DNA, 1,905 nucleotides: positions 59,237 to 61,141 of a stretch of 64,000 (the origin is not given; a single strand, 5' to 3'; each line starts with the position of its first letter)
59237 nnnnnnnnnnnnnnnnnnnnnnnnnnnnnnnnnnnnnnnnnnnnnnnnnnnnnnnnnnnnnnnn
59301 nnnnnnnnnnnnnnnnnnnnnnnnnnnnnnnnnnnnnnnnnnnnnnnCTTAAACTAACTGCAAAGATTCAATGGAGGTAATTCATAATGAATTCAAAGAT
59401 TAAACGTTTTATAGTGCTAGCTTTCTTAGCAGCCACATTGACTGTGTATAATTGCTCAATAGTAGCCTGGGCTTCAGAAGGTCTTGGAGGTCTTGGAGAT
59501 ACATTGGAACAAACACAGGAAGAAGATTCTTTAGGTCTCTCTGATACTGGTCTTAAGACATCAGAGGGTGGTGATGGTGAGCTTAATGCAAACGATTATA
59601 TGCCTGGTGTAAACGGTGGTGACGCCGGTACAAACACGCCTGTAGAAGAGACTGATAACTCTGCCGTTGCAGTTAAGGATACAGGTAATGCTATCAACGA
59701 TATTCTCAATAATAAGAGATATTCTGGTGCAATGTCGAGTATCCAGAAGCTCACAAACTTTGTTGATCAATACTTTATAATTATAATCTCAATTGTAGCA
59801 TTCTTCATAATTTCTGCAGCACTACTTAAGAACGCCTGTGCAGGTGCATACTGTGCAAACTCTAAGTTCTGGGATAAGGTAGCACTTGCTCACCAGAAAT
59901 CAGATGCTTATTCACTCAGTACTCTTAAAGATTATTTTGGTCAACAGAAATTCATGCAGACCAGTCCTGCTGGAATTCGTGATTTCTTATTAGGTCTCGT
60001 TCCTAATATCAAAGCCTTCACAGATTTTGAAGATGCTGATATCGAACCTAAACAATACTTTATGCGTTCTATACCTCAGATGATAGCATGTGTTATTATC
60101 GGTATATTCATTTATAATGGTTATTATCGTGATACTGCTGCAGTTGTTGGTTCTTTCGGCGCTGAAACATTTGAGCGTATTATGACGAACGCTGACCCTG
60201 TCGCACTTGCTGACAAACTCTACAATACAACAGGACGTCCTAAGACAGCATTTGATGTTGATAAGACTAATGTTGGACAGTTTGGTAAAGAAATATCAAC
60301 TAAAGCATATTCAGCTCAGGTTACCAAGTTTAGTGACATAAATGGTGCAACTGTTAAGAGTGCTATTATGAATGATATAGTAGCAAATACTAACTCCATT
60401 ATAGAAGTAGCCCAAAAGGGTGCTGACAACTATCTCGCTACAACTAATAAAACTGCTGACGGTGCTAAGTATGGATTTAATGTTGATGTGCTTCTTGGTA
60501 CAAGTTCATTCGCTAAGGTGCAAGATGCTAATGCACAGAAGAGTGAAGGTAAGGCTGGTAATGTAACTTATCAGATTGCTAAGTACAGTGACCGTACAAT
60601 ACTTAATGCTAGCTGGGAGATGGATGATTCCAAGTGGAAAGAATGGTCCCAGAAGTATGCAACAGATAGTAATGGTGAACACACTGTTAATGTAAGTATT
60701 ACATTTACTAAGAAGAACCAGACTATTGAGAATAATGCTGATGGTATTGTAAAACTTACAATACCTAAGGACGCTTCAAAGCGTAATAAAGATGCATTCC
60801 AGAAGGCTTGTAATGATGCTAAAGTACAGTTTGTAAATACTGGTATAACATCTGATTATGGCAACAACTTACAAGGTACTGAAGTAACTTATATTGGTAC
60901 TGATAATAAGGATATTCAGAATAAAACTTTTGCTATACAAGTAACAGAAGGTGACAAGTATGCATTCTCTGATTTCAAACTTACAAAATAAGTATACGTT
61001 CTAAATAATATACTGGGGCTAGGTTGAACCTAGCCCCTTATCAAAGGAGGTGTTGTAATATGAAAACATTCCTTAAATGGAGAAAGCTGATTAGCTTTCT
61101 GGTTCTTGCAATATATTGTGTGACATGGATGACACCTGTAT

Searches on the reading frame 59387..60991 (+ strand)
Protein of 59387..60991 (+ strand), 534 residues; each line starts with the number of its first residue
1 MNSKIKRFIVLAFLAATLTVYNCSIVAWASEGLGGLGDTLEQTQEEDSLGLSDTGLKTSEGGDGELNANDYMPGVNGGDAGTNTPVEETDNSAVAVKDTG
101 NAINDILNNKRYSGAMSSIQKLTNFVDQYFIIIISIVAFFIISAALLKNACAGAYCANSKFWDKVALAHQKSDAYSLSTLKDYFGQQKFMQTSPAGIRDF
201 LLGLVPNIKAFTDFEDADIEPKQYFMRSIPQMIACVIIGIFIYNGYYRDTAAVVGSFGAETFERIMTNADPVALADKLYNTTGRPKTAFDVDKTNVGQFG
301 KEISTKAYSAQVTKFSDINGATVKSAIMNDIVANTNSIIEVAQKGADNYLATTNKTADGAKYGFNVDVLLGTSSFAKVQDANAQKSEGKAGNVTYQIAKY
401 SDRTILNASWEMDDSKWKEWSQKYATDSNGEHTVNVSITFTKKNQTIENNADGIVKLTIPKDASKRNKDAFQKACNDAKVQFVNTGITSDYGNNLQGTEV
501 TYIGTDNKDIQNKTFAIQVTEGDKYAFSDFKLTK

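Call 21: search_protein_families(library=phrogs, proteins=[window:59387-60991:+], max_evalue=0.001)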
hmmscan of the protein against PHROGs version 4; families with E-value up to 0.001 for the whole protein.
window:59387-60991:+ (534 aa): 0 families

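Call 38: find_encoding_contigs(protein=window:59387-60991:+, flank=10000, max_places=10)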
Protein window:59387-60991:+ (534 aa): 4 contigs read that carry it; 3 places shown.
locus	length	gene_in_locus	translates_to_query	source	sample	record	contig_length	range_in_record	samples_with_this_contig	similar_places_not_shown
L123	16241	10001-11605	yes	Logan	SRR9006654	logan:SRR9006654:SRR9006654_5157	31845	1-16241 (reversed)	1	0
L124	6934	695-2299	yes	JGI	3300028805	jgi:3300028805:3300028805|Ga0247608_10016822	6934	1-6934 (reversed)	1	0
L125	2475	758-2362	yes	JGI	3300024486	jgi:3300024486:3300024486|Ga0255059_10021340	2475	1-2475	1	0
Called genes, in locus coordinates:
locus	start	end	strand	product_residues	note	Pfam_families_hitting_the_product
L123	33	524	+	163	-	-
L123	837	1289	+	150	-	-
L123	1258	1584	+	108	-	-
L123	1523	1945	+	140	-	-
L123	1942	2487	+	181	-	-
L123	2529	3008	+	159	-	-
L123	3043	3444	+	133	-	-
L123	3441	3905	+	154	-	-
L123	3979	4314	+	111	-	-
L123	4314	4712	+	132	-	-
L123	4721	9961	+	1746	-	-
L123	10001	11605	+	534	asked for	-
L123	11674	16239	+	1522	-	?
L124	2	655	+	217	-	?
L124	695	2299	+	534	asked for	-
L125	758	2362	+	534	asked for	-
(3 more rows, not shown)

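Call 48: search_protein_families(library=pfam, proteins=[window:59387-60991:+], max_evalue=0.01)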
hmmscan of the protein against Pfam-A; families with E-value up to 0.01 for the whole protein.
window:59387-60991:+ (534 aa): 0 families

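Call 62: search_dna_similar(query=window:59387-60991:+, collection=phages, mode=protein, max_rows=10)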
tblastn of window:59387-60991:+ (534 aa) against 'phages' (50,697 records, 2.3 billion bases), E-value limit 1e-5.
No match.
